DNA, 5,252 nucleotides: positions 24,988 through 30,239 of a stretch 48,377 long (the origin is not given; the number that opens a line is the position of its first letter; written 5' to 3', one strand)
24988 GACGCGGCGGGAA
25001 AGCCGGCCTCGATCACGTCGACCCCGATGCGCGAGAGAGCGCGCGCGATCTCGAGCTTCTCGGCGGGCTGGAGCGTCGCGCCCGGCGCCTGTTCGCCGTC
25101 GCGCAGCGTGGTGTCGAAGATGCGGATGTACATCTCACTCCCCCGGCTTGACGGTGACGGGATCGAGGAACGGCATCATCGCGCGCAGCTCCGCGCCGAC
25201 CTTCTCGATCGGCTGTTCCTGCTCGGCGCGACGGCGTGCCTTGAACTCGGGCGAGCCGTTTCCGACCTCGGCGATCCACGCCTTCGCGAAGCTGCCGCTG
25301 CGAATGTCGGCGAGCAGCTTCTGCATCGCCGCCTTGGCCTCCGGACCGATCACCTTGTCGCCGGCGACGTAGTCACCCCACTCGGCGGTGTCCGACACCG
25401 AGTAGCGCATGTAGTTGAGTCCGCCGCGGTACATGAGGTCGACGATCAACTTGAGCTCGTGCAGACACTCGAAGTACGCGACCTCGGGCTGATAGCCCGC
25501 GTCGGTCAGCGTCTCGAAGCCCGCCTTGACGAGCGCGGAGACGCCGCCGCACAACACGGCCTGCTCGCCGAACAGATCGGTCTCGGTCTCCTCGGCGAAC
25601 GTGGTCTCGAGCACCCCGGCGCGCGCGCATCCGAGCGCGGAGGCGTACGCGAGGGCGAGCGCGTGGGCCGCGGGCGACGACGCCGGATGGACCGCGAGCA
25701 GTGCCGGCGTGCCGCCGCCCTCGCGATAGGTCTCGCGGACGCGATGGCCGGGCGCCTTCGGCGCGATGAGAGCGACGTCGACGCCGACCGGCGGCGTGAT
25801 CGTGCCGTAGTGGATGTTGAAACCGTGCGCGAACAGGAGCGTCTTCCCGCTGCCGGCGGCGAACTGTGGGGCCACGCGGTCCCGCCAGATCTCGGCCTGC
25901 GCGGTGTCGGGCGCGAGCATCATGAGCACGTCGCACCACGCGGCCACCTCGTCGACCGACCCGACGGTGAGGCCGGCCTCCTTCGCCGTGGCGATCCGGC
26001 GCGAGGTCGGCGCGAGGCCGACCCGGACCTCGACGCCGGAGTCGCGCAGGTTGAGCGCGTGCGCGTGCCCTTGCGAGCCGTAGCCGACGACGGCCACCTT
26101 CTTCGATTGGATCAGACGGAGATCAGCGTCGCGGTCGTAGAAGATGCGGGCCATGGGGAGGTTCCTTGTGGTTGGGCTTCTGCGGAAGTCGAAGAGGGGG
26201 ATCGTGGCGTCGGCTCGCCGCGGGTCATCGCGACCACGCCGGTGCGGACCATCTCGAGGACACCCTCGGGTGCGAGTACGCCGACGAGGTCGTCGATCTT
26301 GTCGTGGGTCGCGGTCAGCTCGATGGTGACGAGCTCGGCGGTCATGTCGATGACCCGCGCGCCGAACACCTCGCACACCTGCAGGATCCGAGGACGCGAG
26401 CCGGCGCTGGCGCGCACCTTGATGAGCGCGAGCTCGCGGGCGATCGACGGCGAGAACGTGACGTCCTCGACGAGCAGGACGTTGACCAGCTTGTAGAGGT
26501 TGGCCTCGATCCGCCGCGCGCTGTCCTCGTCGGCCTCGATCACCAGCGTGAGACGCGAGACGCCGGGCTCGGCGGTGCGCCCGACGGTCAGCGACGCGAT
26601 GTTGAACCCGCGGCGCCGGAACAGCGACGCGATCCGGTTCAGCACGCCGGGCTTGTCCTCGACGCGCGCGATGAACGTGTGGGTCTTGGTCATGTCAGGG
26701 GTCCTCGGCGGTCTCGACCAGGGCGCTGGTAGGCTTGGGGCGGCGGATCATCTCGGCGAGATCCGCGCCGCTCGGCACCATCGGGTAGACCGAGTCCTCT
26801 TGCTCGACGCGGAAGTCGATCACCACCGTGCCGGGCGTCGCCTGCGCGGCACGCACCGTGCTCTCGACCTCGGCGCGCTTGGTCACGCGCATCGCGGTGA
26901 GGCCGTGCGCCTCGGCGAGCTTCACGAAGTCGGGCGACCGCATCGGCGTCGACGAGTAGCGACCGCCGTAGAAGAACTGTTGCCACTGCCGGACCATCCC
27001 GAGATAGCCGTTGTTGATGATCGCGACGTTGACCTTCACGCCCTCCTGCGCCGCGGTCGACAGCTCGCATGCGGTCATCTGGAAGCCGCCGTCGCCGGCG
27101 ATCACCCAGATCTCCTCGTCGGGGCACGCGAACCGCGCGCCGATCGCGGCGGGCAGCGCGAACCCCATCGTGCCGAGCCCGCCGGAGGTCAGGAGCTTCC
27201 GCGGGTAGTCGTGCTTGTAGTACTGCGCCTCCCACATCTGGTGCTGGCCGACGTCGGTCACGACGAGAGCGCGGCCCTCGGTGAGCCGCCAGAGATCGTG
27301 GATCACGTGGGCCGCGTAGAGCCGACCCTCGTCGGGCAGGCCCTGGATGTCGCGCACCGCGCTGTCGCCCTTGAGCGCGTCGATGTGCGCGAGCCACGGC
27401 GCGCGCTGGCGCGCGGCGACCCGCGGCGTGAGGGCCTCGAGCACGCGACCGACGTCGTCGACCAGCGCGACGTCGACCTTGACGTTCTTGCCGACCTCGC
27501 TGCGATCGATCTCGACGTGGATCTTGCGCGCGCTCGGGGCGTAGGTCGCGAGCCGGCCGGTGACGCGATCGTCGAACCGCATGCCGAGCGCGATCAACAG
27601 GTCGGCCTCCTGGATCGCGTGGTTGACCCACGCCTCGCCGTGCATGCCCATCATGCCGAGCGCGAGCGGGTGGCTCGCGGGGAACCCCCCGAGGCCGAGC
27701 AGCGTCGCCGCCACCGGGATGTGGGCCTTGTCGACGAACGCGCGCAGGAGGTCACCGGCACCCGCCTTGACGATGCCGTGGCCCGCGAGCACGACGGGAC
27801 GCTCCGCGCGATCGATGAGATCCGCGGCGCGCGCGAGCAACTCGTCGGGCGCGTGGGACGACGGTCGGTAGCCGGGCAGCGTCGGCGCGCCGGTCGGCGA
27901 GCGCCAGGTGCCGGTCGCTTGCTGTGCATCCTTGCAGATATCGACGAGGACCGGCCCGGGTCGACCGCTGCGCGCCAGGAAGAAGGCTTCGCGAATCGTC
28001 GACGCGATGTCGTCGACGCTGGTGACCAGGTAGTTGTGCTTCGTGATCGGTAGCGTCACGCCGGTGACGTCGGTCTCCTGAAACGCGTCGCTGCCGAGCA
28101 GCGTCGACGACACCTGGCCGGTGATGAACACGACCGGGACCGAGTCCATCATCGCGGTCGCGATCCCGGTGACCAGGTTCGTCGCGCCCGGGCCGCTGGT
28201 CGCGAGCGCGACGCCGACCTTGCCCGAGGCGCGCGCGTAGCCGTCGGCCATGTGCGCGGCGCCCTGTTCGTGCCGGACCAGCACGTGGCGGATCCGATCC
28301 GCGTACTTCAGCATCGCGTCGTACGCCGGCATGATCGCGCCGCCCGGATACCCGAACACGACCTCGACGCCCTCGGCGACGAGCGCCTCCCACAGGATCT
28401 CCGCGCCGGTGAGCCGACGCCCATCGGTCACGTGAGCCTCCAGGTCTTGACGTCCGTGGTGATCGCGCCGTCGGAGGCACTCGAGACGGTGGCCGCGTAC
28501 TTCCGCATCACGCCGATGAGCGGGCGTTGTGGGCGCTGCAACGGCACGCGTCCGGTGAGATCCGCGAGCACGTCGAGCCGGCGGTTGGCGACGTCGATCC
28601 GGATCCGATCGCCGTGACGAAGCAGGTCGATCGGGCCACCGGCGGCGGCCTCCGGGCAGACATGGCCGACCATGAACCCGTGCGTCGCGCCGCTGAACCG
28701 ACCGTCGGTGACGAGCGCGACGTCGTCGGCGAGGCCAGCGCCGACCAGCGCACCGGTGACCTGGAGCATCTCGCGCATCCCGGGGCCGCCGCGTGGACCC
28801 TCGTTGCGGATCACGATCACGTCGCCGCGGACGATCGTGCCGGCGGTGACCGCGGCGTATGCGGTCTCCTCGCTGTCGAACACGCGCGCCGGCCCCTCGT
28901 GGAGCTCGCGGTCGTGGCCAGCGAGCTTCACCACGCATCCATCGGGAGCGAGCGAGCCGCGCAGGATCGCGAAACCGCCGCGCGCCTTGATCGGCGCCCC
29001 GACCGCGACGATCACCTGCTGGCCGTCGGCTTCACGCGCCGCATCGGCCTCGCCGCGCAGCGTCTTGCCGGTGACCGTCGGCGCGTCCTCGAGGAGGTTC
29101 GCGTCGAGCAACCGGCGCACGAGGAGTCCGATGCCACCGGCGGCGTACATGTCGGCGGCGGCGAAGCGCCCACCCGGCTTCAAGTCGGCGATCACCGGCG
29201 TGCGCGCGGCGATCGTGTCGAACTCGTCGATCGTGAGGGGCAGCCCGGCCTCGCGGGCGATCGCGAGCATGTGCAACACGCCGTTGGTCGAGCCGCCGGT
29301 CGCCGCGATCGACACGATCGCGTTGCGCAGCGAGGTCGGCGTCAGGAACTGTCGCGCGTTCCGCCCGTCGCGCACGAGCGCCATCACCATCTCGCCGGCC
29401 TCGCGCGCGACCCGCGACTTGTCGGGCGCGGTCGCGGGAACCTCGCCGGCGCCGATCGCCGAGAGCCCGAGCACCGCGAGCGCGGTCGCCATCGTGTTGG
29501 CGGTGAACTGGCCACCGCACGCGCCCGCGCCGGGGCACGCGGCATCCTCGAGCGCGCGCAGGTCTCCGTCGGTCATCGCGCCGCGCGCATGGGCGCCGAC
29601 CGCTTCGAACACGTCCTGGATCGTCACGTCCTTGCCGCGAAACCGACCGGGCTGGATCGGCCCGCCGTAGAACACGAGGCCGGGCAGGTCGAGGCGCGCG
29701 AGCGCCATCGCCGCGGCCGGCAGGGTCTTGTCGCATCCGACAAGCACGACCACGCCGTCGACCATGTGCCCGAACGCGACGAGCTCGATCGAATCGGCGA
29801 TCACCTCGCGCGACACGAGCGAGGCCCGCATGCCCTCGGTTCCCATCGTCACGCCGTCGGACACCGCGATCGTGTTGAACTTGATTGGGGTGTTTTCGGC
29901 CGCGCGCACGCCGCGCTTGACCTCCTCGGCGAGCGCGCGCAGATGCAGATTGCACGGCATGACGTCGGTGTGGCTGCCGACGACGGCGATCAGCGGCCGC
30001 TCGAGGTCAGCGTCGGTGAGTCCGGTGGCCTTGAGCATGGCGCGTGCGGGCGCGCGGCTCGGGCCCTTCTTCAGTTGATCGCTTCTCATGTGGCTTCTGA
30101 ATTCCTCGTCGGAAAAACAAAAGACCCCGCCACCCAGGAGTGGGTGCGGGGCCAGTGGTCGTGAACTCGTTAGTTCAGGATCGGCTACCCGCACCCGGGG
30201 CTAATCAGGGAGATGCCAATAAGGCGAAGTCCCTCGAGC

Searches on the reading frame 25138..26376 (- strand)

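Call 11: search_protein_families(library=ncbifam, proteins=[window:25138-26376:-], max_evalue=1e-10)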
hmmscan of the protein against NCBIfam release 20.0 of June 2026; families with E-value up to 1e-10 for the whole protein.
window:25138-26376:- (413 aa): 4 families
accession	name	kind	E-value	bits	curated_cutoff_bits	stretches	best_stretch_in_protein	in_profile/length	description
NF004017.0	PRK05479.1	equivalog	1.4e-154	513.9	336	1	75-405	1-329/337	ketol-acid reductoisomerase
NF009940.0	PRK13403.1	equivalog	3.9e-130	433.6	406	1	78-405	3-327/335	ketol-acid reductoisomerase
TIGR00465.1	ilvC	equivalog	9.5e-123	409.2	226.15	1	89-403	1-312/314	ketol-acid reductoisomerase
NF003557.0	PRK05225.1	equivalog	1.9e-55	188.4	713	2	85-279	31-229/491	ketol-acid reductoisomerase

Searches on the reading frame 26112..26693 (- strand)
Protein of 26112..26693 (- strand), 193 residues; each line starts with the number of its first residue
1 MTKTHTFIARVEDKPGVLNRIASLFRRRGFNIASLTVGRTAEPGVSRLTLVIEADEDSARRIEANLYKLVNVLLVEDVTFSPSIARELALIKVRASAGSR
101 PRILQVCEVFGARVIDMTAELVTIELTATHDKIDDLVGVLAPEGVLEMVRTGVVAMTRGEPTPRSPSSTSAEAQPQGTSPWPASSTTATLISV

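Call 11: search_protein_families(library=ncbifam, proteins=[window:26115-26693:-], max_evalue=1e-10)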
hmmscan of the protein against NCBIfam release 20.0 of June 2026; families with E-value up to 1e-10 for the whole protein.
window:26115-26693:- (193 aa): 3 families
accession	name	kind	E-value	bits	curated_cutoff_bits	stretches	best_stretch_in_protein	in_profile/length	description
NF008864.0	PRK11895.1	equivalog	3.3e-53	179.7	119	1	3-160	2-159/164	acetolactate synthase small subunit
TIGR00119.1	acolac_sm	equivalog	4.3e-48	163.2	56.9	1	4-160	2-158/158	acetolactate synthase small subunit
NF005233.0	PRK06737.1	equivalog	2.4e-11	43.6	102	1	4-76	2-74/76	ACT domain-containing protein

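Call 57: find_encoding_contigs(protein=window:26112-26693:-, flank=1000, max_places=3)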
Protein window:26112-26693:- (193 aa): 1 contig read that carries it; 1 place shown.
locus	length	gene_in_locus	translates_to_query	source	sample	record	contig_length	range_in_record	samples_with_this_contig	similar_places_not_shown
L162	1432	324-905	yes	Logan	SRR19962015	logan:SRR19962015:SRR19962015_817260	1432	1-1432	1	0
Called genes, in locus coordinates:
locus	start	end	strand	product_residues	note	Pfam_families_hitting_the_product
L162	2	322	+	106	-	?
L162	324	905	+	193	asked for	PF01842:ACT, PF22629:ACT_AHAS_ss, PF13710:ACT_5, PF10369:ALS_ss_C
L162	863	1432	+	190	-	?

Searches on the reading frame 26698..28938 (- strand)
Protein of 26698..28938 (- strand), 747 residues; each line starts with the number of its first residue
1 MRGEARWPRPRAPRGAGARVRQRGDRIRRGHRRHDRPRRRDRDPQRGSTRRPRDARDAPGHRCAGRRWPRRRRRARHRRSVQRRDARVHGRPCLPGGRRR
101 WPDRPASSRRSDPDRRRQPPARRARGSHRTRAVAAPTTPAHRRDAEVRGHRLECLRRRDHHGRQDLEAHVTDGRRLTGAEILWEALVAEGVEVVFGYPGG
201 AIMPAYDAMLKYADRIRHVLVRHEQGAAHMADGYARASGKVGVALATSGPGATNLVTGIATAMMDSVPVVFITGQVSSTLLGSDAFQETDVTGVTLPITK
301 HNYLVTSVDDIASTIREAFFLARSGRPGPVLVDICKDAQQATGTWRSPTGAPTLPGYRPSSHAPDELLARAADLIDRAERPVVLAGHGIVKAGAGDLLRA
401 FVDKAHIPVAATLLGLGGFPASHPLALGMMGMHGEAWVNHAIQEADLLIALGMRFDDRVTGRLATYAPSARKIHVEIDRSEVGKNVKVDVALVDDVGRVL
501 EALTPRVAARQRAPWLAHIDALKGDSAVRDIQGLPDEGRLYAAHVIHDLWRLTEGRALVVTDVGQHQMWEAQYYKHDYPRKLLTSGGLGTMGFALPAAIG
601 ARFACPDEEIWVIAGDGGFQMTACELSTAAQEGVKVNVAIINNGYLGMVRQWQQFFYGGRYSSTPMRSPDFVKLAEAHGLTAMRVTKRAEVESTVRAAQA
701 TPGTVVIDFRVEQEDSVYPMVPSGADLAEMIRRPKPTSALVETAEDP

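Call 11: search_protein_families(library=ncbifam, proteins=[window:26698-28938:-], max_evalue=1e-10)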
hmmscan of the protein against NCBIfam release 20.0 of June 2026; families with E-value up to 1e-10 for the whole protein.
window:26698-28938:- (747 aa): 51 families (the best 25 are shown)
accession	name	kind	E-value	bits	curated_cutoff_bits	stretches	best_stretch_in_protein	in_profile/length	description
TIGR00118.1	acolac_lg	equivalog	1.3e-219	730.3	538.35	1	176-732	1-555/557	biosynthetic-type acetolactate synthase large subunit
NF004710.0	PRK06048.1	equivalog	1e-210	700.9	976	1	174-731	6-557/561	acetolactate synthase large subunit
NF005860.0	PRK07789.1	equivalog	2.3e-207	690.2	881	1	164-729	22-596/615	acetolactate synthase large subunit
NF005651.0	PRK07418.1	subfamily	2.7e-201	670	942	1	169-737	12-585/617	acetolactate synthase large subunit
NF005228.0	PRK06725.1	equivalog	5.8e-197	655.4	991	1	172-732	12-566/571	acetolactate synthase large subunit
NF005824.0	PRK07710.1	equivalog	1.8e-194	647.3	976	1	168-731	9-568/573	acetolactate synthase large subunit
NF004919.0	PRK06276.1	equivalog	8.2e-193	641.9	866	1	177-735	2-561/582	acetolactate synthase large subunit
NF006524.0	PRK08978.1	equivalog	7.5e-191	635.1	738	1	177-732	2-545/548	acetolactate synthase 2 catalytic subunit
NF006581.0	PRK09107.1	equivalog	1.3e-189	631.4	974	1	171-737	6-579/595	acetolactate synthase 3 large subunit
NF006319.0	PRK08527.1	equivalog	2.8e-183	610.4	905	1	175-732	3-559/565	acetolactate synthase large subunit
NF006016.1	PRK08155.1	equivalog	1.8e-178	594.5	870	1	175-731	2-552/554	acetolactate synthase large subunit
NF005409.0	PRK06965.1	equivalog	2.3e-177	591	1035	1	170-731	15-581/587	acetolactate synthase 3 catalytic subunit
NF005058.0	PRK06466.1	equivalog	6.9e-172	572.9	951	1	176-729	4-565/574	acetolactate synthase 3 large subunit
NF005584.0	PRK07282.1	equivalog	7.7e-171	569.4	970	1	176-731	10-560/566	acetolactate synthase large subunit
NF006525.0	PRK08979.1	equivalog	1.6e-163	545.1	1084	1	175-730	3-564/572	acetolactate synthase 3 large subunit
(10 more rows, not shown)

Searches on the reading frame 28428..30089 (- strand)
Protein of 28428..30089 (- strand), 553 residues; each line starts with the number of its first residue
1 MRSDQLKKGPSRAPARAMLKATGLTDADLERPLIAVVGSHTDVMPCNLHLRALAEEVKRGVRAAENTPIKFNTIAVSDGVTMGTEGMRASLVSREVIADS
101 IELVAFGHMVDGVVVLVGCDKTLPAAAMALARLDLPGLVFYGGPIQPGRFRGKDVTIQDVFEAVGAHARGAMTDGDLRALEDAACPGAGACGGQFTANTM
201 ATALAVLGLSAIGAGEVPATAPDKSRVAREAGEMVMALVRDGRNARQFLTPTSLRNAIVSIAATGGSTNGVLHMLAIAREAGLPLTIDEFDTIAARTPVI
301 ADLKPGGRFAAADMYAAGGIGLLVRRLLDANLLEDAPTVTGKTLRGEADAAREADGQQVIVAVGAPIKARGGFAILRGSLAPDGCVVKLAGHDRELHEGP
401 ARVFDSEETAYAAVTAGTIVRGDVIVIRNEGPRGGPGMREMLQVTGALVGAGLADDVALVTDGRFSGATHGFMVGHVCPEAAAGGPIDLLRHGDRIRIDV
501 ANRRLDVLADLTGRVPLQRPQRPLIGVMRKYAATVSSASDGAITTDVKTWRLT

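Call 9: find_related_loci(query=window:28431-30089:-, collection=genome_contigs, flank=3000)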
Query window:28431-30089:- (553 aa) in genome_contigs; peptide patterns used: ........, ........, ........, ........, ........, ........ (x = any residue, [..] = any of these).
600 stretches matched a pattern (row limit reached: there are more); 588 encode a relative of the query (tblastn E <= 1e-3); the best 80 are kept; 80 distinct loci.
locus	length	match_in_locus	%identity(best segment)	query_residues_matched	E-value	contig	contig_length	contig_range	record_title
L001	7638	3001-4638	69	1-545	0e+0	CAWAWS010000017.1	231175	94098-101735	MAG: uncultured delta proteobacterium isolate MFD04540.bin.2.104 genome assembly, contig: contig_24578, whole genome sho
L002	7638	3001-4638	67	1-544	0e+0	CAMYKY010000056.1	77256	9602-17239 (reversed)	MAG: uncultured Acidobacteria bacterium isolate FCS_M_Acidobacteriota_01 genome assembly, contig: scaffold_1706, whole g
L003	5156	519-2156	68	1-544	0e+0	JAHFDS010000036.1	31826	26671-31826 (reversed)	MAG: Myxococcales bacterium isolate nzgw250 NODE_741_length_31827_cov_3.861288, whole genome shotgun sequence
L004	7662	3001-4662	64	1-552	0e+0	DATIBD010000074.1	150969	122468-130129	MAG TPA_asm: Vicinamibacteria bacterium isolate SMAG_U16281 k141_1899157, whole genome shotgun sequence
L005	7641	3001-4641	65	1-545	0e+0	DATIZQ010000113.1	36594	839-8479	MAG TPA_asm: Candidatus Acidoferrum sp. isolate SMAG_U15305 k141_1846319, whole genome shotgun sequence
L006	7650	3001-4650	64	1-548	0e+0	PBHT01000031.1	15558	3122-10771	MAG: Acidobacteria bacterium isolate SP3022 59096, whole genome shotgun sequence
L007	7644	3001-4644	67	2-544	0e+0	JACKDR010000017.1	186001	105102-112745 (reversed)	MAG: Kofleriaceae bacterium isolate HK-STAS-MYXO-12 HK-STAS-MYXO-12_17, whole genome shotgun sequence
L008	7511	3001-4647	65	1-544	0e+0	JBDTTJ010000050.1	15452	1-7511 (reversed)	MAG: Acidobacteriota bacterium isolate cluster3_bin.293 NODE_14903_length_15452_cov_13.315971, whole genome shotgun sequ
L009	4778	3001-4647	65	1-544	0e+0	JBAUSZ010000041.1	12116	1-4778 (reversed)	MAG: Thermoanaerobaculia bacterium isolate MFD02237_ilm_asm_bin7 k127_131683, whole genome shotgun sequence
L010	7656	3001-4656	63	1-547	0e+0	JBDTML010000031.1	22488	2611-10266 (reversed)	MAG: Acidobacteriota bacterium isolate cluster3_bin.125 NODE_7759_length_22488_cov_9.574867, whole genome shotgun sequen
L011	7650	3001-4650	62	2-547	0e+0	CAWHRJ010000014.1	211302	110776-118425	MAG: uncultured proteobacterium isolate MFD06714.bin.2.117 genome assembly, contig: contig_6441, whole genome shotgun se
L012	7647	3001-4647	64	2-544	0e+0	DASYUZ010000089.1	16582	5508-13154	MAG TPA_asm: Gaiellaceae bacterium isolate SMAG_U4608 k141_2177633, whole genome shotgun sequence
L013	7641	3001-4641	62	1-545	0e+0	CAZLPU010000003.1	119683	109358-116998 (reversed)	MAG TPA_asm: uncultured Alphaproteobacteria bacterium isolate SRP128890_co1_2 genome assembly, contig: NODE_205_length_1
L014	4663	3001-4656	62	2-547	0e+0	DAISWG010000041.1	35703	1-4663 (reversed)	MAG TPA_asm: Miltoncostaeaceae bacterium isolate CTOTU2304 NODE_585_length_35703_cov_8.176924, whole genome shotgun sequ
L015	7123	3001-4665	62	2-552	0e+0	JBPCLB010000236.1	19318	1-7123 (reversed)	MAG: Gaiella sp. isolate TH_ant_mag_67 S1Ck127_1017657_flag_1_multi_11.0000_len_19318, whole genome shotgun sequence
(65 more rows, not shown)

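Call 11: search_protein_families(library=ncbifam, proteins=[window:28431-30089:-], max_evalue=1e-10)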
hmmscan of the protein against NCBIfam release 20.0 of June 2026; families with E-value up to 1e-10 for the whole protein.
window:28431-30089:- (553 aa): 8 families
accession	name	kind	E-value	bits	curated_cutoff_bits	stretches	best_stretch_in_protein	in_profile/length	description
NF002068.0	PRK00911.1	subfamily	9.5e-220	730.8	644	1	1-545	5-556/559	dihydroxy-acid dehydratase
TIGR00110.1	ilvD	equivalog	4.7e-182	606.3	618.15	1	14-544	1-541/543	dihydroxy-acid dehydratase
NF009103.0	PRK12448.1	equivalog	4.3e-123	411.6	710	2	1-346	4-359/616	dihydroxy-acid dehydratase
NF004784.0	PRK06131.1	subfamily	6.7e-119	397.9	539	1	15-514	26-528/576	dihydroxy-acid dehydratase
NF009559.0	PRK13016.1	equivalog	3.3e-106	355.8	882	1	16-509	27-521/578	L-arabinonate dehydratase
NF009560.0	PRK13017.1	subfamily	4.2e-100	335.7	684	1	20-510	33-536/595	dihydroxy-acid dehydratase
TIGR01196.1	edd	equivalog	1.1e-66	225.4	708.25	1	29-511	62-558/601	phosphogluconate dehydratase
TIGR03432.1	yjhG_yagF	hypoth_equivalog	6.1e-61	206.3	808.15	1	37-550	77-615/640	YjhG/YagF family D-xylonate dehydratase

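Call 12: find_related_loci(query=window:28431-30089:-, collection=metagenome_contigs, flank=2500)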
Query window:28431-30089:- (553 aa) in metagenome_contigs; peptide patterns used: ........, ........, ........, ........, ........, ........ (x = any residue, [..] = any of these).
600 stretches matched a pattern (row limit reached: there are more); 589 encode a relative of the query (tblastn E <= 1e-3); the best 80 are kept; 80 distinct loci.
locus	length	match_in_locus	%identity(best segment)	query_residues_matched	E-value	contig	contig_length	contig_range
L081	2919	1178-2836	84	1-553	0e+0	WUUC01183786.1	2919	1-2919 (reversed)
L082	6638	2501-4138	67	1-544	0e+0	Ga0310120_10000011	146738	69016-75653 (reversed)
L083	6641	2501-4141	64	1-545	0e+0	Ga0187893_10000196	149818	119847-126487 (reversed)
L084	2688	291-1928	67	1-544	0e+0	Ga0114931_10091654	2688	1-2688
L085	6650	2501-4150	65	1-548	0e+0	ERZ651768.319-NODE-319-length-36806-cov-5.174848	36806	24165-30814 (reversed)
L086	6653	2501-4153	91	1-551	0e+0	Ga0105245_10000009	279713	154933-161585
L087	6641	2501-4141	64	1-545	0e+0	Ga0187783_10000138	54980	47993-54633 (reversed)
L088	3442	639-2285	65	1-547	0e+0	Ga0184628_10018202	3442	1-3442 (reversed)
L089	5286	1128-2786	63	3-553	0e+0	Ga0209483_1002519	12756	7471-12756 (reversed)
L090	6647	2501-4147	64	1-547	0e+0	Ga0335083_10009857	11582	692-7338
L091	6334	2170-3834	63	1-553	0e+0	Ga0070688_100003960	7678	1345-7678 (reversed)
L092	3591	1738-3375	65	1-544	0e+0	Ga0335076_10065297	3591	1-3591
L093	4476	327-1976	63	1-545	0e+0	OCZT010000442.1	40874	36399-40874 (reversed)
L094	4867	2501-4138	62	2-545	0e+0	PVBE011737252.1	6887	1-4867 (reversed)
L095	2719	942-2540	65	1-531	0e+0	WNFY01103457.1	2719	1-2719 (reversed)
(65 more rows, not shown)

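Call 32: search_protein_families(library=pfam, proteins=[L086:85-2106:-, L086:1513-2178:+, L086:157-1422:+, L081:361-831:-], max_evalue=0.001)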
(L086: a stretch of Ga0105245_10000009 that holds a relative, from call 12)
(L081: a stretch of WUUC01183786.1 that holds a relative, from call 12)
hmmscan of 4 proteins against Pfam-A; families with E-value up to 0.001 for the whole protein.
L086:85-2106:- (674 aa): 8 families
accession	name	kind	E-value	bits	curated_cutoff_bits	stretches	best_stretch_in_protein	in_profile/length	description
PF00326.27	Peptidase_S9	-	2.2e-52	178.1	22.6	1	473-673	7-210/213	Prolyl oligopeptidase family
PF07676.18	PD40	-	1.8e-13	50.5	20.9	0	213-237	2-26/38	WD40-like Beta Propeller Repeat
PF01738.24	DLH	-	3.5e-11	43.5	21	1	511-663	78-199/217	Dienelactone hydrolase family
PF02129.25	Peptidase_S15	-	5.4e-10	39.8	23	1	474-573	44-140/262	X-Pro dipeptidyl-peptidase (S15 family)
PF20434.5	BD-FAE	-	1e-09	38.7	26.8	1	526-633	85-215/215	BD-FAE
PF07859.19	Abhydrolase_3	-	9.1e-05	22.7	25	0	513-653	51-209/210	alpha/beta hydrolase fold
PF25174.1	Beta-prop_THOC3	-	9.7e-05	21.9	305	0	198-239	108-149/272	THOC3 beta-propeller domain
PF00930.27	DPPIV_N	-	0.00026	20.3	22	0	202-259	25-82/354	Dipeptidyl peptidase IV (DPP IV) N-terminal region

L086:1513-2178:+ (222 aa): 0 families

L086:157-1422:+ (422 aa): 0 families

L081:361-831:- (157 aa): 0 families

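Call 56: find_encoding_contigs(protein=window:28428-30089:-, flank=1000, max_places=3)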
Protein window:28428-30089:- (553 aa): no gene with exactly this product is on record in the collection.
